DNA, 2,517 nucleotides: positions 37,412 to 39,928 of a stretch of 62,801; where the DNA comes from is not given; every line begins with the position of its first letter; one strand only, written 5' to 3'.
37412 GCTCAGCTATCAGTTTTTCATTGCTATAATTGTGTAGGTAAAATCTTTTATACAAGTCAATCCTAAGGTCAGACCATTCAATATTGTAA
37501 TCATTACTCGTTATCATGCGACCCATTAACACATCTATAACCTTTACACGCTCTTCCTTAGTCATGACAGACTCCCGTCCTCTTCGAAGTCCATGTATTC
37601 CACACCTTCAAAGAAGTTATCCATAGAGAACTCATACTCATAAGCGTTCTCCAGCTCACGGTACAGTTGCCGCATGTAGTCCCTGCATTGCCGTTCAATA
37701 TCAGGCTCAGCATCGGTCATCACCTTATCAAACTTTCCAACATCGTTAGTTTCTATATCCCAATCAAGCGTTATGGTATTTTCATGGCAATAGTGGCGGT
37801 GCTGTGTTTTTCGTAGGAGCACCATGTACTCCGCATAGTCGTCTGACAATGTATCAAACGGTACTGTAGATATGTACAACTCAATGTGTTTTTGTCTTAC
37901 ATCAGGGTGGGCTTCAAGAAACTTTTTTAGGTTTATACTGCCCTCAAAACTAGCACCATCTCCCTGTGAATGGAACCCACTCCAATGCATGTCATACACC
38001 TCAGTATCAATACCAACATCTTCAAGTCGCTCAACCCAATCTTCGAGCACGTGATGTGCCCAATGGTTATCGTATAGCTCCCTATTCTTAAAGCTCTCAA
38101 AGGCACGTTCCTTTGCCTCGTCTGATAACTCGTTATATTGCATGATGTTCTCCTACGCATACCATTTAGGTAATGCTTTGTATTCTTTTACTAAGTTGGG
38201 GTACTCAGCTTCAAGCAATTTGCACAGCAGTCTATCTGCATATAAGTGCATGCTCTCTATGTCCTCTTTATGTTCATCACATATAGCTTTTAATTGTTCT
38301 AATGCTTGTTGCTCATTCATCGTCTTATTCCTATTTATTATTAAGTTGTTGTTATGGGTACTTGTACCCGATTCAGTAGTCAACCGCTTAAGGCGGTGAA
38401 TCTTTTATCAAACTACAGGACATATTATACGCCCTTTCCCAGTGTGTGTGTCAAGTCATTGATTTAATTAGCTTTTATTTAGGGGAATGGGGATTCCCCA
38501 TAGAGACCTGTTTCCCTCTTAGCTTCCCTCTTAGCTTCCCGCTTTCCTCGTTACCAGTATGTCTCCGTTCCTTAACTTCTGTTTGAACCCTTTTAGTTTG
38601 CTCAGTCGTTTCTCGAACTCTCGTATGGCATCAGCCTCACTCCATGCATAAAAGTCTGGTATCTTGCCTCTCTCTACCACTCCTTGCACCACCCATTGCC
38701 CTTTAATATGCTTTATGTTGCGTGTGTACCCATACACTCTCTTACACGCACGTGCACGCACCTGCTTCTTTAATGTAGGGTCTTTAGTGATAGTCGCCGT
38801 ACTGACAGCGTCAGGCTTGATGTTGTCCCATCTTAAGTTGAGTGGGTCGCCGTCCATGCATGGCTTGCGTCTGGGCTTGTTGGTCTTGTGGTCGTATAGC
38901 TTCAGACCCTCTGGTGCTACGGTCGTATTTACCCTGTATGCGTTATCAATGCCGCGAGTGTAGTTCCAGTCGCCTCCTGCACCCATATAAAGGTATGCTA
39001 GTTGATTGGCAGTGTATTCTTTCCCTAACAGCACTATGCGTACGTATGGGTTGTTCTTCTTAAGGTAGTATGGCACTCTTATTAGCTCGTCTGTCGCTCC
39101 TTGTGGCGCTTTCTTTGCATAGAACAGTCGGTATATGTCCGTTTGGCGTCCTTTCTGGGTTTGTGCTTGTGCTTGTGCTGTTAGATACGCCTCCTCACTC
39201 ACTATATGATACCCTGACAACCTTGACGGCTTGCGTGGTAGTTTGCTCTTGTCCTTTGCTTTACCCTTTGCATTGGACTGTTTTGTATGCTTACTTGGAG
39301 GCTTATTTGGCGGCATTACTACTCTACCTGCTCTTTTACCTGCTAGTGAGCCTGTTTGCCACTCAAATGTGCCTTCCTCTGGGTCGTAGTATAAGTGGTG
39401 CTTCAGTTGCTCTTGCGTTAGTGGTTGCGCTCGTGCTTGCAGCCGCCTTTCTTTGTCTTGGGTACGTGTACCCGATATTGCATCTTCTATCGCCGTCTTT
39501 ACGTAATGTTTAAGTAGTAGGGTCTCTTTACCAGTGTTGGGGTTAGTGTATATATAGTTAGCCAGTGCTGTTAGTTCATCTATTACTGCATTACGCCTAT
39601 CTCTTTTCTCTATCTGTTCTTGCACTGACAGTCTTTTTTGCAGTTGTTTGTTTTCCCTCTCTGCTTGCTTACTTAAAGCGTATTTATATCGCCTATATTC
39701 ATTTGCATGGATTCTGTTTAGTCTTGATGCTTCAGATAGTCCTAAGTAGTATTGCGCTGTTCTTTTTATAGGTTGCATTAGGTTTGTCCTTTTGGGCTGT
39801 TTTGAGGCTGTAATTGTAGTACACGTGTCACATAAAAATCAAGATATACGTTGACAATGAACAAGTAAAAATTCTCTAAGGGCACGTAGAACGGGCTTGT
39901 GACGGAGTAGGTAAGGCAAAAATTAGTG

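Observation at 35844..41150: Seven copies of a 14-18 bp palindrome (T-Y-GGGTAC-K-TGTACCC-R-A) confined to the promoter-proximal end of the early arm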

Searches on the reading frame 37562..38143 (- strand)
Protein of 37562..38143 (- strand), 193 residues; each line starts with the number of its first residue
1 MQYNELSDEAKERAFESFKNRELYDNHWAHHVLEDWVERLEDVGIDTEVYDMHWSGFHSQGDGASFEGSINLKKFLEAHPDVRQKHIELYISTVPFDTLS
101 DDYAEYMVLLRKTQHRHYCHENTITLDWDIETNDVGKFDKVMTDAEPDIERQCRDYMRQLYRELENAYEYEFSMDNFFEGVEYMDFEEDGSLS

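Call 9: search_protein_families(library=pfam, proteins=[window:37562-38143:-], max_evalue=0.01)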
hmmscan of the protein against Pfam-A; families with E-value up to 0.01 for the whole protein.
window:37562-38143:- (193 aa): 0 families

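Call 10: search_protein_families(library=phrogs, proteins=[window:37562-38143:-], max_evalue=0.001)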
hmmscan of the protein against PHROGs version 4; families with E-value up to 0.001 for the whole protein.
window:37562-38143:- (193 aa): 1 family
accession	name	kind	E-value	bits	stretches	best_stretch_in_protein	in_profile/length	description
phrog_5162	-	unknown function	3.6e-35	122.4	1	1-190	10-195/201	-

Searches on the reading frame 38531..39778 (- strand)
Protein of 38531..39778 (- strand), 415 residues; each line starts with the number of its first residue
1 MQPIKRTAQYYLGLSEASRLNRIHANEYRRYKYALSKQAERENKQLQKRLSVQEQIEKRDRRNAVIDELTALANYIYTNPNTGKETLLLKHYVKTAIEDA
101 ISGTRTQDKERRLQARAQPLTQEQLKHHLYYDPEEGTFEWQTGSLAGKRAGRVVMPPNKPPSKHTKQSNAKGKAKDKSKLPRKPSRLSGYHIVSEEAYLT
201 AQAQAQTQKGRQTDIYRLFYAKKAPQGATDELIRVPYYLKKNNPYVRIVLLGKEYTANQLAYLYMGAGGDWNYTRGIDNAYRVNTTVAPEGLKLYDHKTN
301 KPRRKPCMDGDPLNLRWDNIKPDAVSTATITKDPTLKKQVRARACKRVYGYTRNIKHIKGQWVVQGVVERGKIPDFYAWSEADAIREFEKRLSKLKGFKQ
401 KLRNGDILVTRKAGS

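Call 9: search_protein_families(library=pfam, proteins=[window:38531-39778:-], max_evalue=0.01)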
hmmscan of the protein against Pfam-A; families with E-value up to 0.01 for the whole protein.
window:38531-39778:- (415 aa): 0 families

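Call 10: search_protein_families(library=phrogs, proteins=[window:38531-39778:-], max_evalue=0.001)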
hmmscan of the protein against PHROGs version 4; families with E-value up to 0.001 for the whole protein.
window:38531-39778:- (415 aa): 1 family
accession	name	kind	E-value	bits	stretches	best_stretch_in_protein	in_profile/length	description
phrog_99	-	DNA, RNA and nucleotide metabolism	3.1e-06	28.1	1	49-153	44-145/383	HNH endonuclease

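Call 51: search_protein_families(library=pfam, proteins=[window:38531-39778:-], max_evalue=1)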
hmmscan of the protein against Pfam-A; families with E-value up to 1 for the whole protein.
window:38531-39778:- (415 aa): 1 family
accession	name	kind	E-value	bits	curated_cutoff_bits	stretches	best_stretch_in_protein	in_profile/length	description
PF10153.14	Efg1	-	0.024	15.5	25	1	16-83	40-107/113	rRNA-processing protein Efg1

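Call 54: find_related_loci(query=A3, collection=viral_contigs, flank=10000)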
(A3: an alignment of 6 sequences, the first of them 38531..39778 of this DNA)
Query A3 (415 aa) in viral_contigs; peptide patterns used: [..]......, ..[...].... (x = any residue, [..] = any of these).
138 stretches matched a pattern; 17 encode a relative of the query (tblastn E <= 1e-3); 16 distinct loci.
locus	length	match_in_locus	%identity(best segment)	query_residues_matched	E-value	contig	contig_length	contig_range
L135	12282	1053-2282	95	1-415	0e+0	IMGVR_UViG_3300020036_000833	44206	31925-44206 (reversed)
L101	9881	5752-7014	93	1-415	0e+0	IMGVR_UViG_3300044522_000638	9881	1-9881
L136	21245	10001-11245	73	3-415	0e+0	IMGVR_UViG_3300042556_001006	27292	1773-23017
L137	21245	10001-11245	73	3-415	0e+0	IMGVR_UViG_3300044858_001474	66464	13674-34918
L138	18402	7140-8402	93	1-415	0e+0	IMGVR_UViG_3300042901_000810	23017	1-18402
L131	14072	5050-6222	55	7-411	6e-132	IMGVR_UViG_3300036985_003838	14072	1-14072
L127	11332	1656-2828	54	7-411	6e-129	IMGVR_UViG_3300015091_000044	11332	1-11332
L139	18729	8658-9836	55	7-409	2e-131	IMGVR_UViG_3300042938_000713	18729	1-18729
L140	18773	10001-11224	47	7-409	5e-105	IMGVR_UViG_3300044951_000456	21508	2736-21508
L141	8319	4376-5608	45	7-411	8e-101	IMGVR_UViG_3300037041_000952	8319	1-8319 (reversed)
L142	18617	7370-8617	36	16-415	2e-67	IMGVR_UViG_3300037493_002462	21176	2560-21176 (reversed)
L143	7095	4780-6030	34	16-410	3e-65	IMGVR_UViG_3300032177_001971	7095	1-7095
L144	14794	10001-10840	40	120-410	3e-55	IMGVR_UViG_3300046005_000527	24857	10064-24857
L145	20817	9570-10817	37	16-415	9e-68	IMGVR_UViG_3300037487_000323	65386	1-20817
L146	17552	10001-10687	25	120-323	1e-8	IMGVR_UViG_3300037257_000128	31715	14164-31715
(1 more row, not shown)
